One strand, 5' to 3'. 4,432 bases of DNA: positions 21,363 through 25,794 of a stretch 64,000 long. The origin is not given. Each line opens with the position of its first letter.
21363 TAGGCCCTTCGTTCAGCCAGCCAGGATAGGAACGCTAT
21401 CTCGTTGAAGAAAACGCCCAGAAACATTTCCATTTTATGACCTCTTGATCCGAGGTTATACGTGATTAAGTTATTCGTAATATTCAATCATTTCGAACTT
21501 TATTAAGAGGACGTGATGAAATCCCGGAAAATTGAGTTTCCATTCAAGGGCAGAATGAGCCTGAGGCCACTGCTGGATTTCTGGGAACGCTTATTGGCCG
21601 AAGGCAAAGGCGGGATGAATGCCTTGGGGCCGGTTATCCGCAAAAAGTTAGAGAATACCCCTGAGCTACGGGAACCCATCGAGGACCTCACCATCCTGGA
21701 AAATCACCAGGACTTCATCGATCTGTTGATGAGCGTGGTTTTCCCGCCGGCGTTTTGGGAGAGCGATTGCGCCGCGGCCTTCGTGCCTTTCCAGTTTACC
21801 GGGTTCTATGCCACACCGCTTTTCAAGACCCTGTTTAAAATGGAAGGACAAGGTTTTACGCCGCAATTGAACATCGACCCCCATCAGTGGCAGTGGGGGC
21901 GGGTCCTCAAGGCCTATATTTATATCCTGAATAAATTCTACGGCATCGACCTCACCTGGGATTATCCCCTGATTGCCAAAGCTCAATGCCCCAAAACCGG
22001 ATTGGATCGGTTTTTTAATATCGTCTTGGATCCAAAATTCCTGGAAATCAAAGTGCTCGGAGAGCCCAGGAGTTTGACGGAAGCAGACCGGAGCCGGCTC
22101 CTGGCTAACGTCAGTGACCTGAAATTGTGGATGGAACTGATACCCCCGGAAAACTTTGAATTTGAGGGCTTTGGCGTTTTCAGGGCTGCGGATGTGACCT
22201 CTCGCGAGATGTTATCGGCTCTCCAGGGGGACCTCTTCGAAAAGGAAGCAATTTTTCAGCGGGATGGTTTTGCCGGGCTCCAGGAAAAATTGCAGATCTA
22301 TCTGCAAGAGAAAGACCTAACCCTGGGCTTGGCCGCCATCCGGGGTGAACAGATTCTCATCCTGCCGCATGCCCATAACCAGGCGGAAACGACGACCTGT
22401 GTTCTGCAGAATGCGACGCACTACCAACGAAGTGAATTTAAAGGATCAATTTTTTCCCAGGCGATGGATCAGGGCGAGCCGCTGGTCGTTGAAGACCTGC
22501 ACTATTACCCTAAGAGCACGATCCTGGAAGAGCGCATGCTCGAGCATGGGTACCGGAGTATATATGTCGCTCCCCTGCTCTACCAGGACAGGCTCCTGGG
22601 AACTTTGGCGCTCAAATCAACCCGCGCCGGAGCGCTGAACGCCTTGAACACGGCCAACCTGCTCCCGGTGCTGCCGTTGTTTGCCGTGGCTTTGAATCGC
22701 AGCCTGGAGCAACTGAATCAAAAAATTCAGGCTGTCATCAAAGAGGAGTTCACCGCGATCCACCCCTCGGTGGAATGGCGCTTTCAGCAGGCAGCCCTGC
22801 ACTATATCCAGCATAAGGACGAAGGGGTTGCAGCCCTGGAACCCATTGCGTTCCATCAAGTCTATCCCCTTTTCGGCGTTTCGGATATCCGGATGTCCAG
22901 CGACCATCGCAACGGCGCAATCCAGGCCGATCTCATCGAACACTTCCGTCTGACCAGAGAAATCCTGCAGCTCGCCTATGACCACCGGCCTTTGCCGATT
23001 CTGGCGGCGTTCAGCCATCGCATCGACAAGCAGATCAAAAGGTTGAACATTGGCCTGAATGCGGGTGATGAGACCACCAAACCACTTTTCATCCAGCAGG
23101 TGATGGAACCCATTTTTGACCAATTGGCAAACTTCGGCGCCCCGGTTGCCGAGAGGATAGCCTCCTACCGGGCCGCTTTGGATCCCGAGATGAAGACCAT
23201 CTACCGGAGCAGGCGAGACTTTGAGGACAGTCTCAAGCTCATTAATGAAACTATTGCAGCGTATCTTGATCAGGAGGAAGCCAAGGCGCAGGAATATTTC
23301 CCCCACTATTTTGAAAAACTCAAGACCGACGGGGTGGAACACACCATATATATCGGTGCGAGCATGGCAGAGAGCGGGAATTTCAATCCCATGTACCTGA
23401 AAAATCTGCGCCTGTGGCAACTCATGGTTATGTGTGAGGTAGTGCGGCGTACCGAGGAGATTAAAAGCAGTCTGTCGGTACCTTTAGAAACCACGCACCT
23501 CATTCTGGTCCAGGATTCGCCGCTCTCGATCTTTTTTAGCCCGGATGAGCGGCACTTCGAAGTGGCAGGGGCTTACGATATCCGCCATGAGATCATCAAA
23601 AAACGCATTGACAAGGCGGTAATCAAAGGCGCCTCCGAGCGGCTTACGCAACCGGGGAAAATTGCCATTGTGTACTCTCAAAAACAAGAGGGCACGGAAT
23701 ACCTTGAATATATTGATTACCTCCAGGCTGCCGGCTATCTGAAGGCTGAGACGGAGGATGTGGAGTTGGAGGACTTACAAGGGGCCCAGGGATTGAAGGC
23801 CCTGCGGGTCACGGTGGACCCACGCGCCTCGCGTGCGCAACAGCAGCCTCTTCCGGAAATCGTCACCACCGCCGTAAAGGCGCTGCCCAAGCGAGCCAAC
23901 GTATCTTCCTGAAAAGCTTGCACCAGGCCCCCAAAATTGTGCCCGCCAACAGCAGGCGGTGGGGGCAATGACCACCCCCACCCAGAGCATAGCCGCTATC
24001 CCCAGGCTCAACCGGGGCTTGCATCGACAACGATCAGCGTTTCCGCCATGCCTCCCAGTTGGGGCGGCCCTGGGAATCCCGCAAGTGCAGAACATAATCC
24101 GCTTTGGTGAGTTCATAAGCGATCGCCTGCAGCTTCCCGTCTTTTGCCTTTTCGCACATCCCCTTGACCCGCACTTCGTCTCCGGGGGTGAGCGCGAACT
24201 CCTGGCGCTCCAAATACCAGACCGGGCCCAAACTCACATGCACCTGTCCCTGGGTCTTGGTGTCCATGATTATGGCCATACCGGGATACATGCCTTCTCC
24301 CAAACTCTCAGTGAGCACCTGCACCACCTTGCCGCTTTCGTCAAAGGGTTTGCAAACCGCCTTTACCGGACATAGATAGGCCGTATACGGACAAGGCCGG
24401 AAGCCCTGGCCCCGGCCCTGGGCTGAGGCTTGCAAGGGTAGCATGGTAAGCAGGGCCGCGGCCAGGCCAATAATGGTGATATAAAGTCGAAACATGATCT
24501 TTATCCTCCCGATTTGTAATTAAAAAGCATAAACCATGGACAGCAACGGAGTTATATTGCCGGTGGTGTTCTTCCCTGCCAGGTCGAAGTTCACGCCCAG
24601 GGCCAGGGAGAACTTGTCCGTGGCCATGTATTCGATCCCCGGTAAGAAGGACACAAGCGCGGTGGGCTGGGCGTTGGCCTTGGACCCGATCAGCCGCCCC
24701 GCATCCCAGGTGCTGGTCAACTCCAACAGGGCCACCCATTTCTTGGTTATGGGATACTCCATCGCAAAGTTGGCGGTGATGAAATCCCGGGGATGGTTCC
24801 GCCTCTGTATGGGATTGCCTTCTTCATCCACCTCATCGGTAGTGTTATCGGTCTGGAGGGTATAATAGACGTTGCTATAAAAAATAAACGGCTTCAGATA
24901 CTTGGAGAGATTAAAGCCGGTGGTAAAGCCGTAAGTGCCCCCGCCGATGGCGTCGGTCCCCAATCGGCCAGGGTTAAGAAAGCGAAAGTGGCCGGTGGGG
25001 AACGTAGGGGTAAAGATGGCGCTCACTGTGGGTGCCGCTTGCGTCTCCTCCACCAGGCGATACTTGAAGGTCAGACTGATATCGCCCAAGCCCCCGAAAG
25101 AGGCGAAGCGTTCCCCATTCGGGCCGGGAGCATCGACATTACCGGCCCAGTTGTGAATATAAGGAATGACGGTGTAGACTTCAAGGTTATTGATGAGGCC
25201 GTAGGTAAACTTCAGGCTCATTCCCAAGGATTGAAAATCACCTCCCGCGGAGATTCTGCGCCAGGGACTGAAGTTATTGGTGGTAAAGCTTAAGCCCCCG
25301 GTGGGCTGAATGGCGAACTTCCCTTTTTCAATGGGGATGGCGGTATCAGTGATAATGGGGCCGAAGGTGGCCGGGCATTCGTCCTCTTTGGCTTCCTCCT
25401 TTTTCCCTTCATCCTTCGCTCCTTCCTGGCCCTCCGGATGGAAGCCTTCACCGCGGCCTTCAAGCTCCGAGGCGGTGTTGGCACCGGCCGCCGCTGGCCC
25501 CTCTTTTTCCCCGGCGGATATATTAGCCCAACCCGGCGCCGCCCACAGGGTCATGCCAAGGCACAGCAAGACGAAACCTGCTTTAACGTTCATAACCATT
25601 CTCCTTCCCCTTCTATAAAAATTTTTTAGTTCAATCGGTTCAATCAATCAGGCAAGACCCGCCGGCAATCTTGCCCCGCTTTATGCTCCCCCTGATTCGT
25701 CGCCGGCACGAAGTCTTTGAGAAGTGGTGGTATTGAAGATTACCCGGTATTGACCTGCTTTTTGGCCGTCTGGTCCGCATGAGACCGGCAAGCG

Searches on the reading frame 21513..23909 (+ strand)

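Call 17: search_protein_families(library=pfam, proteins=[window:21513-23909:+], max_evalue=0.001)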
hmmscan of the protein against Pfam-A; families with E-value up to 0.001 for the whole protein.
window:21513-23909:+ (799 aa): 2 families
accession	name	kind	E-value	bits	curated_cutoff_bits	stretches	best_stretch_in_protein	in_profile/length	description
PF01590.32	GAF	-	1.5e-06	29.2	22.4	1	306-372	49-112/133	GAF domain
PF13185.12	GAF_2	-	1.6e-06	28.8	28.6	1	310-394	54-135/136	GAF domain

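Call 95: search_protein_families(library=ncbifam, proteins=[window:21513-23909:+], max_evalue=0.001)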
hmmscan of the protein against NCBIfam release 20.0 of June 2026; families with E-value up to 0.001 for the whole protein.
window:21513-23909:+ (799 aa): 0 families

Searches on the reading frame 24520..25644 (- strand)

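Call 17: search_protein_families(library=pfam, proteins=[window:24520-25644:-], max_evalue=0.001)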
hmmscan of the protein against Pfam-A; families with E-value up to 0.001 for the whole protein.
window:24520-25644:- (374 aa): 1 family
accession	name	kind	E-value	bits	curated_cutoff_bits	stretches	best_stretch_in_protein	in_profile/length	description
PF13557.12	Phenol_MetA_deg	-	5.3e-11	43.5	22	1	152-363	38-235/242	Putative MetA-pathway of phenol degradation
